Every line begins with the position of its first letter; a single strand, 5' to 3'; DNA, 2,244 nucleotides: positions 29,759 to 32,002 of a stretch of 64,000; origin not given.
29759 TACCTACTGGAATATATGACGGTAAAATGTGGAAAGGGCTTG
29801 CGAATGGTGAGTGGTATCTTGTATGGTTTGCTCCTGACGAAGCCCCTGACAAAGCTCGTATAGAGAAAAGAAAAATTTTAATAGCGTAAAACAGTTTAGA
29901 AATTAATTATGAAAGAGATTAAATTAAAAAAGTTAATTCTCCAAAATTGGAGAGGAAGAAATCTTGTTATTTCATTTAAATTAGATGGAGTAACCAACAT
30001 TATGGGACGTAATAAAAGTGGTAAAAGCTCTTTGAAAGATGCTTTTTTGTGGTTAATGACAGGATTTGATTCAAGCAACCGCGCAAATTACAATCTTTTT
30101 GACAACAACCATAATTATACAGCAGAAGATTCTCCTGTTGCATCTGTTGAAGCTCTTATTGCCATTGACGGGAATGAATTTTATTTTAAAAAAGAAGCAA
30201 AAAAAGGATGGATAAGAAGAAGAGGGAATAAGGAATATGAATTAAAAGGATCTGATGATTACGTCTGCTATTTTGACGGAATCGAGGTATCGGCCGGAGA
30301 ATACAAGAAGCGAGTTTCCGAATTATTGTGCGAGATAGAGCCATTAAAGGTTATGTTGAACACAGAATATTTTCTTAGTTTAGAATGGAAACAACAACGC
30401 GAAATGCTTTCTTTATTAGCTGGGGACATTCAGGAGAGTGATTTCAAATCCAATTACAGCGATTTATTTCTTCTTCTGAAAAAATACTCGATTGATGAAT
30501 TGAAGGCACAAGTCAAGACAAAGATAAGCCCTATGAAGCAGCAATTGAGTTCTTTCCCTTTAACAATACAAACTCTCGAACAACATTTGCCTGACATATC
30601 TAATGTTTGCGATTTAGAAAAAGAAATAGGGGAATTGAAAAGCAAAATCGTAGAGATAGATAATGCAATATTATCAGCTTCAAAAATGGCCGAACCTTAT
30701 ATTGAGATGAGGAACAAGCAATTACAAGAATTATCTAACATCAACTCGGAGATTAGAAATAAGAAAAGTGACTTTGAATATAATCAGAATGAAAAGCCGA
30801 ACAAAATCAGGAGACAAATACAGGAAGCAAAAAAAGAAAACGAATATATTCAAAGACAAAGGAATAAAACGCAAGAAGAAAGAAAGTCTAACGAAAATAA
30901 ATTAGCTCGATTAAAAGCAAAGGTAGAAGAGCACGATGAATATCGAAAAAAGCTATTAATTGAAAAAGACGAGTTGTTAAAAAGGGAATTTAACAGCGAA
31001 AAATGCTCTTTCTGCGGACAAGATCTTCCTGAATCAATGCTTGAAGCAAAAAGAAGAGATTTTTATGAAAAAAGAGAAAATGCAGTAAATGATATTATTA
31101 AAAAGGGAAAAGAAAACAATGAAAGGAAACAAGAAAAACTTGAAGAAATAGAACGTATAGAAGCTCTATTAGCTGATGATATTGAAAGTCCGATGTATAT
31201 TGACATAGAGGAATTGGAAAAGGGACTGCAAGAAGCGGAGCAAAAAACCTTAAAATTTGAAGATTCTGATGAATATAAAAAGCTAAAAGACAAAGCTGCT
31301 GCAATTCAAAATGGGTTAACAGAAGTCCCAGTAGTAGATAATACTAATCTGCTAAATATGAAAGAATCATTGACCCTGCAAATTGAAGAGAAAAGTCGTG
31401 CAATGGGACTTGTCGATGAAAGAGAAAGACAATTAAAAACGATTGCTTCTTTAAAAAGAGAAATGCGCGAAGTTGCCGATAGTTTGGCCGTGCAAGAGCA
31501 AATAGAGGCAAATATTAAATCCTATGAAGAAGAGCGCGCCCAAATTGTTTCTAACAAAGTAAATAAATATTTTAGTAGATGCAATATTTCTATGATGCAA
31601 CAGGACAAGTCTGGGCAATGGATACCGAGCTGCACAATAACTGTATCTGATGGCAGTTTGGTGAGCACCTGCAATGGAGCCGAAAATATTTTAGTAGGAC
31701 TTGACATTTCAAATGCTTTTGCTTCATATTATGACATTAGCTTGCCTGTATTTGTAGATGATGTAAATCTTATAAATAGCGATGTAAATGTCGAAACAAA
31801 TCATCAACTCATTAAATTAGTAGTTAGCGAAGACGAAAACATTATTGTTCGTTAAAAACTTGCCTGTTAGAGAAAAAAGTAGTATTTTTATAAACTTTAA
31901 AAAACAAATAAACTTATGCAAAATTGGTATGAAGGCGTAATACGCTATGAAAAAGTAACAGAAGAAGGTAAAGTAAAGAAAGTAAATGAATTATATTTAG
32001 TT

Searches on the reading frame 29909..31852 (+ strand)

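Call 69: search_protein_families(library=pfam, proteins=[window:29909-31852:+], max_evalue=0.001)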
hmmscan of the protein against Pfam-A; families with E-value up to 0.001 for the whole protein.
window:29909-31852:+ (648 aa): 3 families
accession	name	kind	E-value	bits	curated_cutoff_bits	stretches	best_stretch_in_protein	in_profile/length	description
PF13555.12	AAA_29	-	8.3e-07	29.1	27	1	6-61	1-54/61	P-loop containing region of AAA domain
PF13476.12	AAA_23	-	9.5e-06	26.8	27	1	8-288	1-199/201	AAA domain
PF02463.25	SMC_N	-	4.3e-05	23.5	40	1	6-111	2-108/220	RecF/RecN/SMC N terminal domain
